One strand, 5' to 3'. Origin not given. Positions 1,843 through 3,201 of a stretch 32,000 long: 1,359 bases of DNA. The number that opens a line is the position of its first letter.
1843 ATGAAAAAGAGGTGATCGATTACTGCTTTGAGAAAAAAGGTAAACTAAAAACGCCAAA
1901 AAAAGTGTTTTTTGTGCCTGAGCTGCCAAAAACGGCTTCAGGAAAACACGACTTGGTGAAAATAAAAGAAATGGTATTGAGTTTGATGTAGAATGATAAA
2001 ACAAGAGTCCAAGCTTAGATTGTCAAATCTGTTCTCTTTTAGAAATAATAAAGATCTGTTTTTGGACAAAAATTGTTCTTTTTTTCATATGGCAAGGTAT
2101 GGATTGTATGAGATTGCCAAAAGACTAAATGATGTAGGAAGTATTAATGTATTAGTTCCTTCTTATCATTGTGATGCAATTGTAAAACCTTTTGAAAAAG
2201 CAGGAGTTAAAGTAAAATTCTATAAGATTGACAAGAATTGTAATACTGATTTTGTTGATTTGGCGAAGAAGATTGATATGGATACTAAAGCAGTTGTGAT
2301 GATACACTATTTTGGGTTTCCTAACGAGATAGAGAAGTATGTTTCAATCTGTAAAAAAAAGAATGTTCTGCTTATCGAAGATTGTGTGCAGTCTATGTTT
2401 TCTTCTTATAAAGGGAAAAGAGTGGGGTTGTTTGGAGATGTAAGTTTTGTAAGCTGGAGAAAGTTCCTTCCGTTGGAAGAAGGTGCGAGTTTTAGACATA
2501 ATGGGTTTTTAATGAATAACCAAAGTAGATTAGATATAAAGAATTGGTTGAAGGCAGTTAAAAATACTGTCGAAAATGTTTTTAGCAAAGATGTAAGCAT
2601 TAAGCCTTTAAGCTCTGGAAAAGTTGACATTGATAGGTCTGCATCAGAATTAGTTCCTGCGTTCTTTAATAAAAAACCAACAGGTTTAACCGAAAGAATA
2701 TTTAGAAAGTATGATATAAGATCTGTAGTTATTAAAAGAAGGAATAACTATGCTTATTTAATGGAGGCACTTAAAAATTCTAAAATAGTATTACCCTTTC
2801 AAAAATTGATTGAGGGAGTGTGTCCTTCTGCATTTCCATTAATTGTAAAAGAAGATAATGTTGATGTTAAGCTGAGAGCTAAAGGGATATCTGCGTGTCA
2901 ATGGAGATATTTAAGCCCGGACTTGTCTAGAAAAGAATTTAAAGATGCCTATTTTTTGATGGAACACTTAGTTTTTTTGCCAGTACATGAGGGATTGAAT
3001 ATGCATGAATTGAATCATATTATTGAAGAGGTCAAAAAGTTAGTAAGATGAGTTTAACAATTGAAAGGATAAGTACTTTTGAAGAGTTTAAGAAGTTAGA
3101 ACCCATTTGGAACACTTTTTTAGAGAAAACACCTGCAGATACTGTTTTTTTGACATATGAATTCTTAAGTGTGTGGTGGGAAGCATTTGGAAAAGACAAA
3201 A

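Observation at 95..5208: A pyruvoyl PanD heads a ligase, aminotransferase and double-GNAT module in a glycan cluster, suggesting beta-alanine (or related aminoacyl) decoration of a surface sugar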

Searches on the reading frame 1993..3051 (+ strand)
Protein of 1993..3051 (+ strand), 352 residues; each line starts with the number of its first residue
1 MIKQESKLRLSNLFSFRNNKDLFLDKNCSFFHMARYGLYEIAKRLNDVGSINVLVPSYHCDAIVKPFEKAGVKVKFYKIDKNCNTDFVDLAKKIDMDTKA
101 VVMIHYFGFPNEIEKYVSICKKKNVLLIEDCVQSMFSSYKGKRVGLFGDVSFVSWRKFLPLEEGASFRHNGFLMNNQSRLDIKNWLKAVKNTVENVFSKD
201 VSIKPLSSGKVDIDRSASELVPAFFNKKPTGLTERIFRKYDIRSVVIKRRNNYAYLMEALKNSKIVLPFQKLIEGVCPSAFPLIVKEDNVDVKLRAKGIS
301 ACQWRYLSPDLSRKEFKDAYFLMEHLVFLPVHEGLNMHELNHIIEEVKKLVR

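Call 4: search_protein_families(library=pfam, proteins=[window:1993-3051:+], max_evalue=0.01)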
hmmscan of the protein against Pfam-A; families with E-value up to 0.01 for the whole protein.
window:1993-3051:+ (352 aa): 2 families
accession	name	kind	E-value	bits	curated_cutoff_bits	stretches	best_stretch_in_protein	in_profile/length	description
PF01041.23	DegT_DnrJ_EryC1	-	5.8e-20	72.3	19.8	1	50-155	64-170/360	DegT/DnrJ/EryC1/StrS aminotransferase family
PF00266.25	Aminotran_5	-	7.8e-05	22.2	21.5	1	68-136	110-181/371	Aminotransferase class-V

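Call 5: search_protein_families(library=ncbifam, proteins=[window:1993-3051:+], max_evalue=0.001)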
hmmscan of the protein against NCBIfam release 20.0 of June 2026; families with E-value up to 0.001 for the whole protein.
window:1993-3051:+ (352 aa): 8 families
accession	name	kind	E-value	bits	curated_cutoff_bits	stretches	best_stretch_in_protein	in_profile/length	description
NF008687.0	PRK11706.1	equivalog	3.5e-20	72.1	375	1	40-155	60-177/375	dTDP-4-amino-4,6-dideoxygalactose transaminase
NF011936.0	PRK15407.1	equivalog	8.7e-17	60.9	423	1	81-155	145-219/440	lipopolysaccharide biosynthesis protein RfbH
TIGR02379.1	ECA_wecE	subfamily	1.6e-14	53.4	434.85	1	40-157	60-179/376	dTDP-4-amino-4,6-dideoxy-D-glucose transaminase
TIGR03588.1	PseC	equivalog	5.7e-13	48.5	423.5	1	46-155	66-182/380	UDP-4-amino-4,6-dideoxy-N-acetyl-beta-L-altrosamine transaminase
TIGR04181.1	NHT_00031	hypoth_equivalog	9.5e-13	47.7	420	1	88-155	125-192/359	LegC family aminotransferase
NF008658.2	PRK11658.1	equivalog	4.1e-08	32.3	631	1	76-152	99-176/379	UDP-4-amino-4-deoxy-L-arabinose aminotransferase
TIGR04427.1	PLP_DesI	equivalog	1e-06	28.1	650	1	52-155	92-196/390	dTDP-4-dehydro-6-deoxyglucose aminotransferase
TIGR01977.1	am_tr_V_EF2568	hypoth_equivalog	0.0001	21.5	377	1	57-134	93-177/376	cysteine desulfurase family protein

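Call 24: search_solved_structures(query=window:1993-3051:+, max_evalue=0.01, show_alignments=2)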
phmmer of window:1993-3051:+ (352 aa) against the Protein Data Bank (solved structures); distinct sequences matched with E-value up to 0.01: 49.
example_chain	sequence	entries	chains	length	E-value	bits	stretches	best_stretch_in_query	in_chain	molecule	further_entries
7n63_A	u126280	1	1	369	1.1e-12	50.9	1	53-180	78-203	Putative aminotransferase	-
7b0d_A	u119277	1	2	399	1.6e-11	47.1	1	52-191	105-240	Glutamine--scyllo-inositol transaminase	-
7b0m_AAA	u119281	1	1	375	1.9e-11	46.9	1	39-156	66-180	Sugar aminotransferase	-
6blg_A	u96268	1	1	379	2e-11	46.7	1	42-158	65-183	dTDP-4-amino-4,6-dideoxygalactose transaminase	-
5k8b_A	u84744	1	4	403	2.1e-11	46.7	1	45-159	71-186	8-amino-3,8-dideoxy-alpha-D-manno-octulosonate transaminase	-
4piw_A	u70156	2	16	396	3.5e-11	46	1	42-158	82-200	TDP-4-keto-6-deoxy-D-glucose transaminase family protein | dTDP-4-amino-4,6-dideoxygalactose transaminase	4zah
3frk_A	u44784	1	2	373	4.4e-11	45.6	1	51-191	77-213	QdtB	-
1o61_A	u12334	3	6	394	1.8e-10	43.6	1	21-155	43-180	aminotransferase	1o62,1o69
4ztc_A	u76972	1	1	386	2.2e-10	43.4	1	21-155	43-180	Aminotransferase homolog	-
3bb8_A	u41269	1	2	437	2.2e-10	43.3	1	82-289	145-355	CDP-4-keto-6-deoxy-D-glucose-3-dehydrase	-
3gr9_A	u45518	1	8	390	4.2e-10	42.4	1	52-163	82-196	ColD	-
2r0t_A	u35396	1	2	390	4.6e-10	42.3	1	52-154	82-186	Pyridoxamine 5-phosphate-dependent dehydrase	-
3bcx_A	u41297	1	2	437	5.2e-10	42.1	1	82-289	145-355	CDP-6-deoxy-L-threo-D-glycero-4-hexulose-3-dehydrase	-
2gms_A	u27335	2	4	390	7.5e-10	41.6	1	52-151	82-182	Putative pyridoxamine 5-phosphate-dependent dehydrase, Wbdk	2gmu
3b8x_A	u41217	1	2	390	7.6e-10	41.6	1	52-151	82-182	Pyridoxamine 5-phosphate-dependent dehydrase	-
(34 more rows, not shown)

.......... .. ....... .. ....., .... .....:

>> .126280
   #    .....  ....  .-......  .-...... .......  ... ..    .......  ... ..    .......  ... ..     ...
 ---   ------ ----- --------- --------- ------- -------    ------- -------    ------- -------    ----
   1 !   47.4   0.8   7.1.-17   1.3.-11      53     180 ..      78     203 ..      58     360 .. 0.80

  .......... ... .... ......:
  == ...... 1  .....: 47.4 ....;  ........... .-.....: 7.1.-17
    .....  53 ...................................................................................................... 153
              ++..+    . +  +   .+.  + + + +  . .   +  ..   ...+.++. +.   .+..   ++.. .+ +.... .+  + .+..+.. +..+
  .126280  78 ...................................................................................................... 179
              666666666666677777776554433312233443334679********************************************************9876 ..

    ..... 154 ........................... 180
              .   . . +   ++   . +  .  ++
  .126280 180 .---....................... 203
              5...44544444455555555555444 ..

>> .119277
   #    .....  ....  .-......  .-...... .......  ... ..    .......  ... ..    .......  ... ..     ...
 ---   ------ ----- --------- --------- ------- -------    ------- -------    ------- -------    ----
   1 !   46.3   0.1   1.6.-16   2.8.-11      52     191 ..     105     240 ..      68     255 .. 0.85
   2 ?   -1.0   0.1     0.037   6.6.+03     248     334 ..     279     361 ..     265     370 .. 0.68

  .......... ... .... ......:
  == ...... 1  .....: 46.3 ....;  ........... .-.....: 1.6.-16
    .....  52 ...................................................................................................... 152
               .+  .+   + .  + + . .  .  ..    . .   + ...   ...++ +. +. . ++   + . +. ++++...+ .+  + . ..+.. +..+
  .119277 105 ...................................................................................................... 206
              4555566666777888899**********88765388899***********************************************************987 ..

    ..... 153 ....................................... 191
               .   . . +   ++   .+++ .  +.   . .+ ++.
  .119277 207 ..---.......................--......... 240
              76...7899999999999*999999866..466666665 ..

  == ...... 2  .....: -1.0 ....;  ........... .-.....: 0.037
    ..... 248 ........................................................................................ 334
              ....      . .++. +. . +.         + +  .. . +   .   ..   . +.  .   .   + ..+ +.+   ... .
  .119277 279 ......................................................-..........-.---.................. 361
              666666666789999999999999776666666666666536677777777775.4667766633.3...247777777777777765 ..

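Call 56: predict_structure(protein=window:1993-3051:+)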
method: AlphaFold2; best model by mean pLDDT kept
length: 352 residues; sequences in the alignment: 1
mean_pLDDT: 41.6   pTM: 0.33
mean pLDDT of the five models: 41.6, 37.8, 35.3, 33.9, 33.4
residues with pLDDT >= 90: 0; 70-90: 6; 50-70: 107; < 50: 239
segments of 3 or more residues with pLDDT < 50: 1-36, 81-85, 106-114, 125-130, 147-303, 305-307, 325-339
pLDDT, mean of each block of 10 residues (from residue 1): 26 26 30 47 60 59 63 66 51 60 49 49 48 54 47 31 27 24 36 35 33 34 33 36 30 33 31 29 26 32 49 54 48 44 55 53
secondary structure, 60 per line:
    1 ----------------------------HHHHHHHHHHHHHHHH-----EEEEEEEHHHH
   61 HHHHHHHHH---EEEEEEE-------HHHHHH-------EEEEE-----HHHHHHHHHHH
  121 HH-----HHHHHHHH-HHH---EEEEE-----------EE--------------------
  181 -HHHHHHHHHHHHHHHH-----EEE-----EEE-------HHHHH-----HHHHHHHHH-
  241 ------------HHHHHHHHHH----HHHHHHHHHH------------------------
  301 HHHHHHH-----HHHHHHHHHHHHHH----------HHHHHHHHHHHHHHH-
elements in order: H29-44 E50-56 H57-69 E73-79 H87-92 E100-104 H110-122 H128-135 E143-147 H182-197 E203-205 E211-213 H221-225 H231-239 H253-262 H267-276 H301-307 H313-326 H337-351

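Call 57: list_cluster_members(proteins=[P0001, P0121, P0123, P0003, window:1993-3051:+, window:3048-4217:+, window:4195-5208:+, window:23501-25324:-, window:9348-11210:+, window:14310-15524:+])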
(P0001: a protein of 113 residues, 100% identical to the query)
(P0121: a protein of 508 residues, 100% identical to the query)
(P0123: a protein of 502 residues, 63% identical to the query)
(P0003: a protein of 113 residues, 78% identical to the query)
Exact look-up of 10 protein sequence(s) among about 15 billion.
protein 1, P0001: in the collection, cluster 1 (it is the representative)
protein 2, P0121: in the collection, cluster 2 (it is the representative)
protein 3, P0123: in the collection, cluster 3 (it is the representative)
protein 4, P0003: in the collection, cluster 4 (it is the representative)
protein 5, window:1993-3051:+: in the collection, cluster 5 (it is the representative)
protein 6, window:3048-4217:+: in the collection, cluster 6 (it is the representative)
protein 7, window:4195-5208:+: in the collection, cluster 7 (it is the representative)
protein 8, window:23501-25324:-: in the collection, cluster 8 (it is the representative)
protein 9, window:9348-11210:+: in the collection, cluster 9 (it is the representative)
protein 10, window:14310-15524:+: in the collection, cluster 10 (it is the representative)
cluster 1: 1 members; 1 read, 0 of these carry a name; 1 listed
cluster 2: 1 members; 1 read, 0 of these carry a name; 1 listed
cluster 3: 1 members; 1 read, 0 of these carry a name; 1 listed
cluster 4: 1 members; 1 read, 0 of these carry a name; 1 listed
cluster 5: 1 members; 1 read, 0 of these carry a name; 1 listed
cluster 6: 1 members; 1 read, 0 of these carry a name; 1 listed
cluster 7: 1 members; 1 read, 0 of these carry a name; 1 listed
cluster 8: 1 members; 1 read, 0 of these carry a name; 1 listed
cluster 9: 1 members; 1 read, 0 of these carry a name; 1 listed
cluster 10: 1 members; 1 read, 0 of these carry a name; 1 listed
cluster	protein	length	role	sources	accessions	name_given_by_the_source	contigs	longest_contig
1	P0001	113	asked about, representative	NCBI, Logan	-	-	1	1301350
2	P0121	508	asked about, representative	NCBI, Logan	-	-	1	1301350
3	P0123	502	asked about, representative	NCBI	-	-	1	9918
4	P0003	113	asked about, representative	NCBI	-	-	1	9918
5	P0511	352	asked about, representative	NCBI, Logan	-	-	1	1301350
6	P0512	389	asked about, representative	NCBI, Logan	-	-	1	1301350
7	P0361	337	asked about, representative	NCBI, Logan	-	-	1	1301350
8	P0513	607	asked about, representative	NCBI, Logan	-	-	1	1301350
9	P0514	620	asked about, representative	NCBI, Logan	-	-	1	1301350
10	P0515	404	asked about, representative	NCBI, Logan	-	-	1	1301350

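Call 73: search_dna_similar(query=window:1993-3051:+, collection=plasmids, mode=protein, max_evalue=0.001, max_rows=15)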
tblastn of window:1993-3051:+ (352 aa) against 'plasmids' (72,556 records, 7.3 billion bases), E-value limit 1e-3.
Records with a match: 622; places in all: 681; records where one place covers at least 80% of the query: 48.
Best place of each record, by identity: <60% 622.
By first word of the organism name: Ralstonia 133; Sinorhizobium 84; Bacillus 74; Streptomyces 38; Rhizobium 32; Staphylococcus 26; Shigella 21; Pantoea 16; Azospirillum 15; Bradyrhizobium 10; and 82 more.
By predicted mobility (MOB-suite, as given by PLSDB): non-mobilizable 324; mobilizable 207; conjugative 91.
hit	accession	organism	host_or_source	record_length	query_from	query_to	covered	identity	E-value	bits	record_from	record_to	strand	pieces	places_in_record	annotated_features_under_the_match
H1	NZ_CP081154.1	Aliiroseovarius sp. M344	-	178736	14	352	96%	26.7%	1e-28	124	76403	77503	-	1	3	DegT/DnrJ/EryC1/StrS family aminotransferase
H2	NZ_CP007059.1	Halostagnicola larsenii XH-48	-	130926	1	347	99%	26.1%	5e-22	130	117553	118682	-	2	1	DegT/DnrJ/EryC1/StrS family aminotransferase | hypothetical protein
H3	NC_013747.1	Haloterrigena turkmenica DSM 5511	-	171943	1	349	99%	24.3%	3e-25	114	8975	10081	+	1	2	DegT/DnrJ/EryC1/StrS family aminotransferase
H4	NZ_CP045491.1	Natronorubrum aibiense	single cell,Xinjiang Aibi Salt Lake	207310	27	351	92%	25.7%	6e-24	110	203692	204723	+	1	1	DegT/DnrJ/EryC1/StrS family aminotransferase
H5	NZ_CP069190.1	Haloterrigena salifodinae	Salt Microbe,Salt Mine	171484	1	348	99%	23.9%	2e-19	97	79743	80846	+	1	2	DegT/DnrJ/EryC1/StrS family aminotransferase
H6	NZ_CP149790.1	Haloterrigena sp. KLK7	cell culture,salt lake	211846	23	348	93%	25.5%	2e-23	108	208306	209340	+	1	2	DegT/DnrJ/EryC1/StrS family aminotransferase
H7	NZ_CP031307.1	Natronorubrum bangense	Cell culture,The Bange salt-alkaline ...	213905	26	349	92%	24.3%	1e-20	100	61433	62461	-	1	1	DegT/DnrJ/EryC1/StrS family aminotransferase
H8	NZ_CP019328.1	Natronorubrum daqingense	-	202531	23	347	92%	24.2%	2e-24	111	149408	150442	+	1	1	DegT/DnrJ/EryC1/StrS family aminotransferase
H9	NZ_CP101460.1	Natrononativus amylolyticus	cell culture,sediment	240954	30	318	82%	26.9%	1e-19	98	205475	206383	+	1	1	DegT/DnrJ/EryC1/StrS family aminotransferase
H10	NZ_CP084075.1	Fusobacterium vincentii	-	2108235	40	351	89%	24.6%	3e-4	50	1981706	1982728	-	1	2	none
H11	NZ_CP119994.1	Halomarina sp. PSR21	cell culture,saline soil from Tarim ...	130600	50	348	85%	25.5%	1e-25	115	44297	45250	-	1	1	DegT/DnrJ/EryC1/StrS family aminotransferase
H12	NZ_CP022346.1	Bacillus thuringiensis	soil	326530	17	349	95%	22.8%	1e-7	61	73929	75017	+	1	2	DegT/DnrJ/EryC1/StrS aminotransferase family protein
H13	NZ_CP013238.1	Clostridium butyricum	Microbial isolate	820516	36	349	89%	23.9%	2e-9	66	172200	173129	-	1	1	DegT/DnrJ/EryC1/StrS family aminotransferase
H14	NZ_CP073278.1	Clostridium butyricum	Homo sapiens,cell culture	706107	36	349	89%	23.9%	3e-9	66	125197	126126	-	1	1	DegT/DnrJ/EryC1/StrS family aminotransferase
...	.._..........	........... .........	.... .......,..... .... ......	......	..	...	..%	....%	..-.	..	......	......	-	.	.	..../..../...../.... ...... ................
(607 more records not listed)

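Call 74: get_annotated_region(hit=H1, flank=8000)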
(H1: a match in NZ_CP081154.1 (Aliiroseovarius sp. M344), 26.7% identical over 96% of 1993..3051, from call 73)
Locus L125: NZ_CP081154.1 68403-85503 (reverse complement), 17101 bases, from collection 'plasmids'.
description: Aliiroseovarius sp. M344 plasmid unnamed1, complete sequence
organism: Aliiroseovarius sp. M344 (NCBI taxid 2867010)
taxonomy: Bacteria; Pseudomonadota; Alphaproteobacteria; Rhodobacterales; Paracoccaceae; Aliiroseovarius; Aliiroseovarius sp. M344
host: -; source: -; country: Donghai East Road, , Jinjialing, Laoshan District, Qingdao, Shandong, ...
typing (MOB-suite, as given by PLSDB): mobilizable; relaxase MOBP
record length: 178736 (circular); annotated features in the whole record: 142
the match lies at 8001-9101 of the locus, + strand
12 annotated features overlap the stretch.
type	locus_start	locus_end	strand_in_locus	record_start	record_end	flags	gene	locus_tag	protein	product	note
CDS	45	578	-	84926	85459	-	-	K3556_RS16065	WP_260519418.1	SMC-Scp complex subunit ScpB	GO:0051304 - chromosome separation [Evidence IEA]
CDS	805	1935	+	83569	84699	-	-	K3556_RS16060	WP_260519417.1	GNAT family N-acetyltransferase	-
CDS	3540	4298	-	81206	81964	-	istB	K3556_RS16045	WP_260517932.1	IS21-like element helper ATPase IstB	-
CDS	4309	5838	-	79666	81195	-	istA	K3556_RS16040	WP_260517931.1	IS21 family transposase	-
CDS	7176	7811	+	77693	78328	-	-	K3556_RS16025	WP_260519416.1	hypothetical protein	-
CDS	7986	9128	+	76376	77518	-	-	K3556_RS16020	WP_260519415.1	DegT/DnrJ/EryC1/StrS family aminotransferase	-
CDS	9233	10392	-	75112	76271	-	-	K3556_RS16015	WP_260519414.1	IS3 family transposase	-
CDS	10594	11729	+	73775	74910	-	-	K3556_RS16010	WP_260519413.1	IS3 family transposase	-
CDS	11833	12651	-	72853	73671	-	-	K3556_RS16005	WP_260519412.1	class I SAM-dependent methyltransferase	-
CDS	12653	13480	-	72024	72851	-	-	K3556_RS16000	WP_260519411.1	hypothetical protein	-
CDS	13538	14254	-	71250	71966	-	-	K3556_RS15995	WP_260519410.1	4'-phosphopantetheinyl transferase superfamily protein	-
CDS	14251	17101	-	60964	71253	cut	-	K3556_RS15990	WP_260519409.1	non-ribosomal peptide synthetase/type I polyketide synthase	-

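Call 75: get_annotated_region(hit=H3, flank=8000)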
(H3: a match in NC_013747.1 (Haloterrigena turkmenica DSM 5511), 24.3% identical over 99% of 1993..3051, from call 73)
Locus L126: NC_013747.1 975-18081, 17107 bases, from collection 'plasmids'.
description: Haloterrigena turkmenica DSM 5511 plasmid pHTUR04, complete sequence
organism: Haloterrigena turkmenica DSM 5511 (NCBI taxid 543526)
taxonomy: Archaea; Euryarchaeota; Halobacteria; Halobacteriales; Natrialbaceae; Haloterrigena; Haloterrigena turkmenica; Haloterrigena turkmenica DSM 5511
host: -; source: -; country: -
typing (MOB-suite, as given by PLSDB): non-mobilizable
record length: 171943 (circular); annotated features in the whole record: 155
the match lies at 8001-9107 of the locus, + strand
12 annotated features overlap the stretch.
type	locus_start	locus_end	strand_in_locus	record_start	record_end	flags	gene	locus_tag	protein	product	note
CDS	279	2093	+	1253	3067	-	glmS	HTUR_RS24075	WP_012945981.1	glutamine--fructose-6-phosphate transaminase (isomerizing)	GO:0006040 - amino sugar metabolic process [Evidence IEA]; GO:0009252 - peptidoglycan biosynthetic process [Evidence ...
CDS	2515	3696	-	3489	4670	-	glmU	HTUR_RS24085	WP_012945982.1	bifunctional sugar-1-phosphate nucleotidylyltransferase/acetyltransferase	-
CDS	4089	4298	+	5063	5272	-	-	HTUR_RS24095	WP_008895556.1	hypothetical protein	-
CDS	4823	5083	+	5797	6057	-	-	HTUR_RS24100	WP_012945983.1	winged helix-turn-helix domain-containing protein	-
CDS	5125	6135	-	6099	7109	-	-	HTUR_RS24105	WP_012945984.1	GNAT family N-acetyltransferase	-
CDS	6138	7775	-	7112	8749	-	-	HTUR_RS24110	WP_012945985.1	alkaline phosphatase family protein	-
CDS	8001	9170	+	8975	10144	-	-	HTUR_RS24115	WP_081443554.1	DegT/DnrJ/EryC1/StrS family aminotransferase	-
CDS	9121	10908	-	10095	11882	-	-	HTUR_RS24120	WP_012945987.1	DUF87 domain-containing protein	-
CDS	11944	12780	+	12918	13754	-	-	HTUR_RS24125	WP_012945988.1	ParA family protein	-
CDS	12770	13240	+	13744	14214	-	-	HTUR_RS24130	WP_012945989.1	hypothetical protein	-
CDS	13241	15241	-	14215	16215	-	-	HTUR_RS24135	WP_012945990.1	DEAD/DEAH box helicase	-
CDS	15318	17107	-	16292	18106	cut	-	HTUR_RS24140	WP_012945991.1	secretion system protein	-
